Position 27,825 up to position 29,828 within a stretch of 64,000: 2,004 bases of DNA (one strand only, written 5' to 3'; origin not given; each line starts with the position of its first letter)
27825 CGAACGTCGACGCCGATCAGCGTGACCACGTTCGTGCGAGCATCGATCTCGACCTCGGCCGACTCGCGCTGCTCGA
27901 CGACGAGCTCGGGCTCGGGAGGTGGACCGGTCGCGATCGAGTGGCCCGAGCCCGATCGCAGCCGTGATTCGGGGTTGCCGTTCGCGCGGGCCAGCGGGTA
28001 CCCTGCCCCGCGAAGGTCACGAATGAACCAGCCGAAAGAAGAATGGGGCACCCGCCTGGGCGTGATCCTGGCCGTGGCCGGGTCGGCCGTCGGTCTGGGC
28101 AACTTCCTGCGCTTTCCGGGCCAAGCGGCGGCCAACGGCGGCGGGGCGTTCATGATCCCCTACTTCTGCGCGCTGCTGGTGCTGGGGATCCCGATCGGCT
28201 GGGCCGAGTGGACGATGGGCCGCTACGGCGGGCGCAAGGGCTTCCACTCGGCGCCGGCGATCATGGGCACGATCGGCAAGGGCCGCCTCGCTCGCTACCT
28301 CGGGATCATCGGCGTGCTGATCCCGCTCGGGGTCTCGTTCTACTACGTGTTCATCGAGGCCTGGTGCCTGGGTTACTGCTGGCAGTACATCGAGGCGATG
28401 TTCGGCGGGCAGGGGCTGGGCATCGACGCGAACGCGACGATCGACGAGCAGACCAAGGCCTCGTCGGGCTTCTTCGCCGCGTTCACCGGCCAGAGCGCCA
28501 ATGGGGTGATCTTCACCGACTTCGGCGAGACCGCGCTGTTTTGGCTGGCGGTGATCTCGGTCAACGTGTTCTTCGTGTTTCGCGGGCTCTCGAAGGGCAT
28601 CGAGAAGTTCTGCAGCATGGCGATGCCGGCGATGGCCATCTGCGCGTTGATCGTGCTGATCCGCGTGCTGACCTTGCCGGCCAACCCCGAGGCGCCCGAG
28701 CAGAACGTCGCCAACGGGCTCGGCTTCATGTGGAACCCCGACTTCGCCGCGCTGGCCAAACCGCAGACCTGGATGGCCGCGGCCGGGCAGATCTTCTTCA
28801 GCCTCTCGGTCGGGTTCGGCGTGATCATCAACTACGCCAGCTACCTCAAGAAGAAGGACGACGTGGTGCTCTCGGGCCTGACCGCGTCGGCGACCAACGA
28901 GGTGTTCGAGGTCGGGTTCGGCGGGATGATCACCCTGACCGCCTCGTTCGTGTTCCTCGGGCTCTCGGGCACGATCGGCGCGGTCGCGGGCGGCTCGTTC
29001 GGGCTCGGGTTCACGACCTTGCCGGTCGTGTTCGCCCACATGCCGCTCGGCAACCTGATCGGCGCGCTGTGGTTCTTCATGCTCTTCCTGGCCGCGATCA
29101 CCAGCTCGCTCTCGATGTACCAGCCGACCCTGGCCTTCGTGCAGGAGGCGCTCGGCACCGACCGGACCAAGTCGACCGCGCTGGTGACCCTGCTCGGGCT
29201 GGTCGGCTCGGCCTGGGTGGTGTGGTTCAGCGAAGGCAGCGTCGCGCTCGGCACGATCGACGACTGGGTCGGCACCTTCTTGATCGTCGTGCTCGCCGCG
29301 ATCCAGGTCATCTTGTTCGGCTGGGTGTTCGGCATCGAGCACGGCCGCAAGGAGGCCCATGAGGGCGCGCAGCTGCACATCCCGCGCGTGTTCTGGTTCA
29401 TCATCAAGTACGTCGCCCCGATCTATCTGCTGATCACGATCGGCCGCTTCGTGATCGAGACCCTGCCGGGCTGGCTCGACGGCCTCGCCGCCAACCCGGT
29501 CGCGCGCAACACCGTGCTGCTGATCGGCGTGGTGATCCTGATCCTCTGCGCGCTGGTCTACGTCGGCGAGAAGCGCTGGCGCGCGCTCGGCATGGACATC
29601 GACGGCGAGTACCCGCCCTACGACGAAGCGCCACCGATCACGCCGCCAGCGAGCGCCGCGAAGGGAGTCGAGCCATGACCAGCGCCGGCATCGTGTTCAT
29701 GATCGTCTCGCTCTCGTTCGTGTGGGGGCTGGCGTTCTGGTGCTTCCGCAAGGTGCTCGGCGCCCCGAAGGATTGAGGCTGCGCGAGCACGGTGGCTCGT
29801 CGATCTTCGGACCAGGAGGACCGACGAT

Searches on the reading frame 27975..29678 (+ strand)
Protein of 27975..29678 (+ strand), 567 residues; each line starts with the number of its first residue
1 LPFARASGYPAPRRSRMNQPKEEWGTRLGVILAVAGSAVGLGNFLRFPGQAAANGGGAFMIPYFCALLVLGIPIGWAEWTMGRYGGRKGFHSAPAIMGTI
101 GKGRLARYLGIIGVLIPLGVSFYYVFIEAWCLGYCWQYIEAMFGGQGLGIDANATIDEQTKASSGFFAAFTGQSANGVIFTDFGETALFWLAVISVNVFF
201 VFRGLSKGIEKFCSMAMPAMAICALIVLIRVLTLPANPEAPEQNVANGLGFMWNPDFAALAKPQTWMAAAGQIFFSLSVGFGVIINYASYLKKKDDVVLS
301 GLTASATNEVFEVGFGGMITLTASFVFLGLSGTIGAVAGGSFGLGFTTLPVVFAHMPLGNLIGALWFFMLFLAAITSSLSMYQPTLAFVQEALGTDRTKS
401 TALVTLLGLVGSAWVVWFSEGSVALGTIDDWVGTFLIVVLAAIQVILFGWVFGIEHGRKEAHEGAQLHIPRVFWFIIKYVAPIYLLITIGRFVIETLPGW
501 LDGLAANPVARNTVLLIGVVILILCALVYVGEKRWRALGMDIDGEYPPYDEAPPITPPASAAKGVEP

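Call 71: search_protein_families(library=pfam, proteins=[window:27975-29678:+], max_evalue=0.001)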
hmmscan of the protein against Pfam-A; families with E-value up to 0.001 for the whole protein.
window:27975-29678:+ (567 aa): 1 family
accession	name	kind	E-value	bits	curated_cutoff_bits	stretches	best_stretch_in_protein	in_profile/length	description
PF00209.24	SNF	-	2.3e-50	172.3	27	1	22-517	2-504/524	Sodium:neurotransmitter symporter family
